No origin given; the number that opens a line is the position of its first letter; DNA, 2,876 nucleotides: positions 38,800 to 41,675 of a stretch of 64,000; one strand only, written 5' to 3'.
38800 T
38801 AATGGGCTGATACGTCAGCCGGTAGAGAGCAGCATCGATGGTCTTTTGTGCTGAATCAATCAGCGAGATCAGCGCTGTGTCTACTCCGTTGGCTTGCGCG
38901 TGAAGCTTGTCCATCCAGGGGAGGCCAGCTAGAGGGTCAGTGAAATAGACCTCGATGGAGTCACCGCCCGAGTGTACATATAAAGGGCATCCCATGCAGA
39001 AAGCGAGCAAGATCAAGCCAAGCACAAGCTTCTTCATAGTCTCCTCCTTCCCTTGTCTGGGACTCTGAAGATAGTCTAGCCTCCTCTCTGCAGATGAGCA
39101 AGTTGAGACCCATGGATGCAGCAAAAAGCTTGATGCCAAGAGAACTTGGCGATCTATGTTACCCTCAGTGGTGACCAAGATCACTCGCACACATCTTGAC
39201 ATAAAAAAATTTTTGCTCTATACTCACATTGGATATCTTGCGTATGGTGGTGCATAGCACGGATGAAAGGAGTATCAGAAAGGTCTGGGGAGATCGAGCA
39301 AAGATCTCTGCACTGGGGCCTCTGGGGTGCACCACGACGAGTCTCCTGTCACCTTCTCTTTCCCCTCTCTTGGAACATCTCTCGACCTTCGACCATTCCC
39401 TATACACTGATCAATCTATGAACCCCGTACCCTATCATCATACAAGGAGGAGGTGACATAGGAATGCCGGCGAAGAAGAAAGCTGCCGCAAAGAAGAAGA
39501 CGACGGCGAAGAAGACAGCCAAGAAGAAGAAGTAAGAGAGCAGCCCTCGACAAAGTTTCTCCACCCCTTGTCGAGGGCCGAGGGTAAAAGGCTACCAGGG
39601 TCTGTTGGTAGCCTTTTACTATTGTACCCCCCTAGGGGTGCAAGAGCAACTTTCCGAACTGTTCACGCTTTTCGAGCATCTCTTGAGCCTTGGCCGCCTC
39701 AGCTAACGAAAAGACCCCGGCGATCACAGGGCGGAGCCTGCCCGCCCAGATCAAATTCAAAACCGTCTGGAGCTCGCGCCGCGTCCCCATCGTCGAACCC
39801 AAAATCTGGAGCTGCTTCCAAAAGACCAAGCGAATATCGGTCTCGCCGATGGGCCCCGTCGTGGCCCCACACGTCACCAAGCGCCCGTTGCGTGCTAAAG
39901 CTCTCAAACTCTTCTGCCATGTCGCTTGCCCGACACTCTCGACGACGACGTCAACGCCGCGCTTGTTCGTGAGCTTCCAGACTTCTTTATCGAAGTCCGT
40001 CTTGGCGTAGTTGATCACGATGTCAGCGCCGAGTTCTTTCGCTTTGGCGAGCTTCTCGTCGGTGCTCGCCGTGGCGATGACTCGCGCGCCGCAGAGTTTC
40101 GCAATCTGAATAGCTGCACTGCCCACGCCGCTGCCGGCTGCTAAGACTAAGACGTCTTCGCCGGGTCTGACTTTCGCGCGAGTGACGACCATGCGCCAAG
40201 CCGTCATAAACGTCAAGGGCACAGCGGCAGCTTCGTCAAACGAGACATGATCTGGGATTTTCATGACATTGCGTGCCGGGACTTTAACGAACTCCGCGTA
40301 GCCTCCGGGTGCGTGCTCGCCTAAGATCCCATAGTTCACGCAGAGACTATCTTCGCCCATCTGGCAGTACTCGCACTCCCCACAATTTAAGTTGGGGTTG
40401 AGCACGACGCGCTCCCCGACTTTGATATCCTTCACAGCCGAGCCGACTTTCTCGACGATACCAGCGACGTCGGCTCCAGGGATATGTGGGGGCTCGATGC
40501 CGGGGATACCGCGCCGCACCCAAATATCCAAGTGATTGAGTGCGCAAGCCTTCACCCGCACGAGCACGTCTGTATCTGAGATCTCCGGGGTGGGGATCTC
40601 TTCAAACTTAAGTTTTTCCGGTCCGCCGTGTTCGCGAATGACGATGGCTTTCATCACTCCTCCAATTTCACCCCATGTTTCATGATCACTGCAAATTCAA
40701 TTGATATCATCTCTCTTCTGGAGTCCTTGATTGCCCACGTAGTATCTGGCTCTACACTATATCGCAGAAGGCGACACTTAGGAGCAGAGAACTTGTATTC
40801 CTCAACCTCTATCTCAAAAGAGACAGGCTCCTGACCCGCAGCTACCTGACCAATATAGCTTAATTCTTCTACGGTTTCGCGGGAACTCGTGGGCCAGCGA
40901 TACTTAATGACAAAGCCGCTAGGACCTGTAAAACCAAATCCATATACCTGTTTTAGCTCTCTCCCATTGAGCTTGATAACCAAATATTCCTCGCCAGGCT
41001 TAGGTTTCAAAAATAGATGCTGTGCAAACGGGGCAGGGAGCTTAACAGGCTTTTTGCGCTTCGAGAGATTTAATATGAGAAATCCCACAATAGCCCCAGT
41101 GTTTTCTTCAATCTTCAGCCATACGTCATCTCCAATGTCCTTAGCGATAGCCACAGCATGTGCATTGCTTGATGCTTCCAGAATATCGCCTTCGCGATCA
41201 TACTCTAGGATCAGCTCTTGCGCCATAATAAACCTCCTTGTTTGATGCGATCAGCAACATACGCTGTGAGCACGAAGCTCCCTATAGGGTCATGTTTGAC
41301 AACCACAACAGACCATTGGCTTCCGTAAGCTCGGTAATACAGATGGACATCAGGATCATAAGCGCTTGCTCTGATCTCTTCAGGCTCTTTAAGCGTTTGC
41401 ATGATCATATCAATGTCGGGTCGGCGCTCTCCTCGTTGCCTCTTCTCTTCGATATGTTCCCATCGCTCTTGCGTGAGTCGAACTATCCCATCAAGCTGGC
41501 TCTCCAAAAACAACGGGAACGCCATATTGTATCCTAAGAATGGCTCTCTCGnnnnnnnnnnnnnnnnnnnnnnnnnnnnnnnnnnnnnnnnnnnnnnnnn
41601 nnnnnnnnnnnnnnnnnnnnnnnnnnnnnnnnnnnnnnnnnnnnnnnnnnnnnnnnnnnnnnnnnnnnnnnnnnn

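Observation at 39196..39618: Strong promoter, ~240-nt structured leader and a 23-aa poly-Lys/Ala micro-ORF ending in a bidirectional terminator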

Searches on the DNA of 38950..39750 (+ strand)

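Call 4: search_rna_families(source=window, start=38950, end=39750, threshold=evalue, max_evalue=10, show_alignments=3)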
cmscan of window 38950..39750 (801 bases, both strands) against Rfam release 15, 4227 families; matches with E-value up to 10: 7.
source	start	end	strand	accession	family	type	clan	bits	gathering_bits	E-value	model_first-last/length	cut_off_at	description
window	39585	39625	+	RF00489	ctRNA_p42d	Gene; antisense;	-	19.1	50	0.29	1-46/46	no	ctRNA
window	39587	39623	+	RF01016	mir-584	Gene; miRNA;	-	16.7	80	2.6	1-97/97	no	mir-584 microRNA precursor family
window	39578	39685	-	RF01409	STnc250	Gene; sRNA;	-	15.7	42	2.8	1-94/94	no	STnc250 Hfq binding RNA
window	39561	39641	+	RF03519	mir-238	Gene; miRNA;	-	14.8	80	9.9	1-85/85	no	mir-238 microRNA precursor family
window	39552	39642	+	RF02594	NsiR9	Gene; sRNA;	-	14.6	90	2.3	1-123/123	no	Nitrogen stress-induced RNA 9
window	39531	39580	-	RF02906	sRNA154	Gene; sRNA;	-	14.6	88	5.2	1-134/134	no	Archaeal Small RNA 154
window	39584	39619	+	RF00084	CsrC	Gene; sRNA;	CL00106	12.2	61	0.35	209-244/255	no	CsrC RNA family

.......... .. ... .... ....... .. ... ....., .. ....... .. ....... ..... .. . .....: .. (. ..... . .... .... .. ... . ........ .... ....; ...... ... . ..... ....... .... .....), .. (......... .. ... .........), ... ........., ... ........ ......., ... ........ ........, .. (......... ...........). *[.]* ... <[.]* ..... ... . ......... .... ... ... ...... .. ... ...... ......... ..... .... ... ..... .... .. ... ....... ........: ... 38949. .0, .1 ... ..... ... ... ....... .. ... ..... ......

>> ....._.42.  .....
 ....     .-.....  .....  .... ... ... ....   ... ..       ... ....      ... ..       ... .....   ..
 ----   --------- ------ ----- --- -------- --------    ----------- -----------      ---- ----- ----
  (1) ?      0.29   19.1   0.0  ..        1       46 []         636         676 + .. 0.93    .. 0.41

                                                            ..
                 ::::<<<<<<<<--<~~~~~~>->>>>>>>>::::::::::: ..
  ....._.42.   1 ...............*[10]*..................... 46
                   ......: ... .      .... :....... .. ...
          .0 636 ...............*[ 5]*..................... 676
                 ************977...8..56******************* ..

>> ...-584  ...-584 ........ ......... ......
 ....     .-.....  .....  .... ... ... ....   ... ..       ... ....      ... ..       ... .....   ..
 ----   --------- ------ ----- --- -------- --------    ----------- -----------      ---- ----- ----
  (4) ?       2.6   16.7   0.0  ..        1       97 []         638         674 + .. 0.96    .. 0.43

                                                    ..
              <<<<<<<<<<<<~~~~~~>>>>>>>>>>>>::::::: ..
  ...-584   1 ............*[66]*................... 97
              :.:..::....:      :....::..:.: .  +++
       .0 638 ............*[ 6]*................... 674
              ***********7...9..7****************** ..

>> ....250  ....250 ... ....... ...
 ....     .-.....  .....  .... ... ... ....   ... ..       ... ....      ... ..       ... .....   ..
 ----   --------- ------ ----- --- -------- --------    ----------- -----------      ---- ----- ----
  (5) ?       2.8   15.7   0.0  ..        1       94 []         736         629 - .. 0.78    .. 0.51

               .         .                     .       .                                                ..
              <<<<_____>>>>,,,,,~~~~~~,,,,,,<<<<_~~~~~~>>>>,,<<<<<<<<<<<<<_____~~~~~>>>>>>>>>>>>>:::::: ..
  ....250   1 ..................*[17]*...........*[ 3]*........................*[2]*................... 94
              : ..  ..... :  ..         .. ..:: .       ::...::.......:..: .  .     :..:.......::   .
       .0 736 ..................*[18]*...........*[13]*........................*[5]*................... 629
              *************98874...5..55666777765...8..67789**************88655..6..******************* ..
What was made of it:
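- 39584..39619 (+): Hairpin 2: a 14-bp stem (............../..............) followed by a U-rich tail. It is the probable intrinsic terminator, shared with the convergent ADH gene that ends at 39632. Weak Rfam hits here match only generic terminator-like hairpins (call 4).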

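Call 67: build_rna_model(alignment_id=A6, structure=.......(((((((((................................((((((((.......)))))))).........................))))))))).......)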
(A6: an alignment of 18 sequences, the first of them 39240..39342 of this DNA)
Model R1 built from alignment A6 (18 sequences, 112 columns); structure: as given.
model positions 106; base pairs 17; branch points 0; effective number of sequences 4.68; information 0.59 bits per position. Calibrated on 0.2 Mb of random sequence (short: E-values are rough).
structure used (alignment columns):
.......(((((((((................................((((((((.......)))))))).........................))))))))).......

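Call 68: search_with_rna_model(model_id=R1, sources=[window, L003, L004, L005, L006, L007, L008, L009, L010, L011, L012, L013, L014, L015, L016, L017, L018, L019, L020, L021, L022, L024, L025, L026, L029, L030, L031, L034, L038], max_evalue=1, make_alignment=true)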
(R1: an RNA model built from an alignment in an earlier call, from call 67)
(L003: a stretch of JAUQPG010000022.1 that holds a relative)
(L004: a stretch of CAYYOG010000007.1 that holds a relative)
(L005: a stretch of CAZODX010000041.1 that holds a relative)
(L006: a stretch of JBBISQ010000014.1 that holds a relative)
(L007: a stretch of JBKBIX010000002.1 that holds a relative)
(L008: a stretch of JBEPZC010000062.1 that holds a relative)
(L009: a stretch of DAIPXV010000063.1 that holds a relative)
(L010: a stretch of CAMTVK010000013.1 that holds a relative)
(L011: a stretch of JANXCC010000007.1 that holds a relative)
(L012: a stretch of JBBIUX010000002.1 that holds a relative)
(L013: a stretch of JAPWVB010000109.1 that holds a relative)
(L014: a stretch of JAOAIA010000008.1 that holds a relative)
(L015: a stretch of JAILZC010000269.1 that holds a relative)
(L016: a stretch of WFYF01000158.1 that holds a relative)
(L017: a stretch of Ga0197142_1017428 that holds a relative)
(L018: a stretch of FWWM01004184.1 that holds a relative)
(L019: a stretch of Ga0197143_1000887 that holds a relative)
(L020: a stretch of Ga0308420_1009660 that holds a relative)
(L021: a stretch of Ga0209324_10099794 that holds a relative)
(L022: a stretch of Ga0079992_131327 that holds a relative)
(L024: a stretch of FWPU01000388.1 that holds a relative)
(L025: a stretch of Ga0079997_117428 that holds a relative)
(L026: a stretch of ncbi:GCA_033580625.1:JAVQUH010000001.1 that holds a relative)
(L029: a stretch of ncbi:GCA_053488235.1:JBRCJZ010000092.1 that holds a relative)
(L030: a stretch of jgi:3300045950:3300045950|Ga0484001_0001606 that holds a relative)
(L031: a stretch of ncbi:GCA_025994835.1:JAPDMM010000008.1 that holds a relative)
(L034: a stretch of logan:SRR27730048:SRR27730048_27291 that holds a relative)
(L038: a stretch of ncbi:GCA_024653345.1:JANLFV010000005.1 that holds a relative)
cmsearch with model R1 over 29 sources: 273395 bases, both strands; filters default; matches with E-value up to 1: 23.
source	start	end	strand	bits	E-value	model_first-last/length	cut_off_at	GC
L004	3696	3798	-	109.1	2.5e-21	1-106/106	no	0.52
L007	3663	3768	-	106.9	7.4e-21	1-106/106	no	0.46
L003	3696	3798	-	104.8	2.1e-20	1-106/106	no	0.49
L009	3699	3801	-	103.5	4.2e-20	1-106/106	no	0.53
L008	3649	3754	-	98.6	4.8e-19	1-106/106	no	0.5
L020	1909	2020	-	97.4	9e-19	1-106/106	no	0.51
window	39240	39342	+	95.4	2.4e-18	1-106/106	no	0.56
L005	2462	2564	-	92.8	8.8e-18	1-106/106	no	0.55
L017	857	962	+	91.6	1.6e-17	1-106/106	no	0.56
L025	8021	8122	-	90.7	2.6e-17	1-106/106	no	0.58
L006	3650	3755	-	90.6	2.8e-17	1-106/106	no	0.51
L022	478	579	+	90.5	2.8e-17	1-106/106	no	0.57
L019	1890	1992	-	89.6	4.6e-17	1-106/106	no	0.54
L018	6039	6144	+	88.7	7e-17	1-106/106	no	0.46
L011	3701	3803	-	83.3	1e-15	1-106/106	no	0.54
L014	3586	3691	-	82.3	1.8e-15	1-106/106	no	0.58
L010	3652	3763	-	80.2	5.2e-15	1-106/106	no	0.46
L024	5982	6087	+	61.6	5.7e-11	1-106/106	no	0.56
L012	3554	3665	-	54.2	2.4e-09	1-106/106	no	0.52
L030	2640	2751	-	43.7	4.8e-07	1-106/106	no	0.55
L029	2697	2799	-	18.4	0.16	1-106/106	no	0.5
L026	2694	2796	-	17.4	0.27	1-106/106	no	0.52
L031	2696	2798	-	15.6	0.64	1-106/106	no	0.5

Alignment A8: 23 matches aligned to the model, 127 columns, each read 5' to 3' on its own strand. Consensus structure (alignment columns), stored with it:
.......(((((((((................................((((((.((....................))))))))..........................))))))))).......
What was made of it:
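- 39246..39335 (+): 5' domain. Helix P1 pairs GGUGGUGCA (39246-54) with UGCACCAC (39328-35) and encloses the uORF start and hairpin P2 (39288-39310). A CM built from it finds exactly one copy per locus (call 68).
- On Known riboswitch or cis-regulatory RNA classes (Rfam): A CM of the P1/P2 domain finds exactly one copy per locus and none elsewhere in 273 kb, including the 64-kb window (call 68).
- The motif is not found upstream of any other gene in 273 kb (call 68).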

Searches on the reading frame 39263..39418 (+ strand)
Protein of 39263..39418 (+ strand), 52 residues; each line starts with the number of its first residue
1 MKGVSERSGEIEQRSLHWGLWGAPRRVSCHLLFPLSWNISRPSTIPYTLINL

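Call 77: search_protein_families(library=pfam, proteins=[window:39263-39418:+], max_evalue=0.01)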
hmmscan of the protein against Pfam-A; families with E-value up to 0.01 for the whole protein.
seq(52 aa): 0 families
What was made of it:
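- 39263..39421 (+): Upstream ORF of 52 codons (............TLINL). It starts 10 nt after GGUGGUG, crosses P2, the P1 3' strand, the anti-SD and the CU-rich tract, and stops 42 nt before the main AUG. The peptide has no Pfam match (call 77).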

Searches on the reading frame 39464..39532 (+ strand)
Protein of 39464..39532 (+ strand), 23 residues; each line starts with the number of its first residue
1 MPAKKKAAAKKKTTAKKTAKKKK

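Call 34: search_protein_families(library=ncbifam, proteins=[window:39464-39532:+], max_evalue=10)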
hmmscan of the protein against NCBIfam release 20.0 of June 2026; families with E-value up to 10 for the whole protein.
seq(23 aa): 0 families

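Call 35: search_protein_families(library=pfam, proteins=[window:39464-39532:+], max_evalue=10)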
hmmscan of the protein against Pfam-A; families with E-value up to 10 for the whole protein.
seq(23 aa): 0 families

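Call 36: search_solved_structures(query=window:39464-39532:+, max_evalue=10, show_alignments=3)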
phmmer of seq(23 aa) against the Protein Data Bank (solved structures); distinct sequences matched with E-value up to 10: 0.
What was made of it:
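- On Small ribosomal proteins (bTHX, bS22, bL37): No NCBIfam family and no PDB chain match at E ≤ 10 (calls 34, 36).
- Closest known: Very small basic ribosomal proteins: bTHX of Thermus, and bS22 and bL37 of actinobacteria. Different: It has no NCBIfam hit and no match to any PDB chain, ribosome entries included (calls 34, 36).
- Tried and rejected: Family and PDB scans found nothing (calls 34-36).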

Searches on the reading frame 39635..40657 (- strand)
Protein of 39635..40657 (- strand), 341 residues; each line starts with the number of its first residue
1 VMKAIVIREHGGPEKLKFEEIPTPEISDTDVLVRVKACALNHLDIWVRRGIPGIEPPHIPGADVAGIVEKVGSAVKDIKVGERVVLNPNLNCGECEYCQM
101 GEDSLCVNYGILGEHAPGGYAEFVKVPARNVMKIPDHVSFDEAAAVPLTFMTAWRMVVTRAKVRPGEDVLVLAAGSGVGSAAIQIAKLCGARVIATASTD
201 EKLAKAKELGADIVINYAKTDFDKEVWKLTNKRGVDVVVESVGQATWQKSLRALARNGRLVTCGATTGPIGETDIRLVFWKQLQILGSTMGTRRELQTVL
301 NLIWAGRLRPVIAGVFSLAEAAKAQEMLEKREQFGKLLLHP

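Call 7: find_encoding_contigs(protein=window:39635-40657:-, flank=6000, max_places=10)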
Protein seq(341 aa) (341 aa): no gene with exactly this product is on record in the collection.

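Call 10: find_encoding_contigs(protein=window:39635-40654:-, flank=6000, max_places=10)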
Protein seq(340 aa) (340 aa): 2 contigs read that carry it; 2 places shown.
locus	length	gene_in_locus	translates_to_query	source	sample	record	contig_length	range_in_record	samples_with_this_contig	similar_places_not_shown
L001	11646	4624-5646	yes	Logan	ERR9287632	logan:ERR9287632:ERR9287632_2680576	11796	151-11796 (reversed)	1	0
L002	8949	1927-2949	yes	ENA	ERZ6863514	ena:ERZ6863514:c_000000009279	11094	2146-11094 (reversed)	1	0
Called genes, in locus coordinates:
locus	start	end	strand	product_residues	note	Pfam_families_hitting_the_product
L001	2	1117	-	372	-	?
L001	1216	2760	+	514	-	PF13177:DNA_pol3_delta2, PF00004:AAA, PF07728:AAA_5 (weak), PF22608:DNAX_ATPase_lid (weak), PF21960:RCF1-5-like_lid (weak), PF12169:DNA_pol3_gamma3 (weak), PF20964:DnaX_C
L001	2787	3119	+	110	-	PF02575:YbaB_DNA_bd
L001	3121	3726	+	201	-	PF21176:RecR_HhH, PF01751:Toprim, PF13662:Toprim_4, PF21175:RecR_C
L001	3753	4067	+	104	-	-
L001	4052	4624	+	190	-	-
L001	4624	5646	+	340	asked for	PF08240:ADH_N, PF00107:ADH_zinc_N, PF13602:ADH_zinc_N_2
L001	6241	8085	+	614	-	PF07894:SACK1 (weak), PF13091:PLDc_2, PF00614:PLDc (faint), PF13091:PLDc_2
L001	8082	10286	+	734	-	PF17764:PriA_3primeBD, PF04851:ResIII, PF00270:DEAD, PF18319:Zn_ribbon_PriA, PF00271:Helicase_C, PF18074:PriA_C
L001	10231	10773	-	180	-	PF04246:RseC_MucC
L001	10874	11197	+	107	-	PF01521:Fe-S_biosyn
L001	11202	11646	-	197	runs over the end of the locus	?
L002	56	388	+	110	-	PF02575:YbaB_DNA_bd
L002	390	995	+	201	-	PF21176:RecR_HhH, PF01751:Toprim, PF13662:Toprim_4, PF21175:RecR_C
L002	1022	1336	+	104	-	-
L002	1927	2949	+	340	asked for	PF08240:ADH_N, PF00107:ADH_zinc_N, PF13602:ADH_zinc_N_2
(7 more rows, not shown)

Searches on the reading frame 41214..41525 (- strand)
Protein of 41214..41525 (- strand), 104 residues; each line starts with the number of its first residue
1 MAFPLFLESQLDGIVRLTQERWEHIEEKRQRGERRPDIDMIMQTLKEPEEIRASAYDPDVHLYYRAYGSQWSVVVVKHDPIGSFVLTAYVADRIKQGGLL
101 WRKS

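Call 77: search_protein_families(library=pfam, proteins=[window:41214-41525:-], max_evalue=0.01)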
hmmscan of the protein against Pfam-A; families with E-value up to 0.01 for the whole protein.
window:41214-41525:- (104 aa): 1 family
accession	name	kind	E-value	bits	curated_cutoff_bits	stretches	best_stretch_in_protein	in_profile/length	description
PF18810.6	PBECR2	-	0.00022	21.9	27.1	1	13-89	23-102/120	phage-Barnase-EndoU-ColicinE5/D-RelE like nuclease2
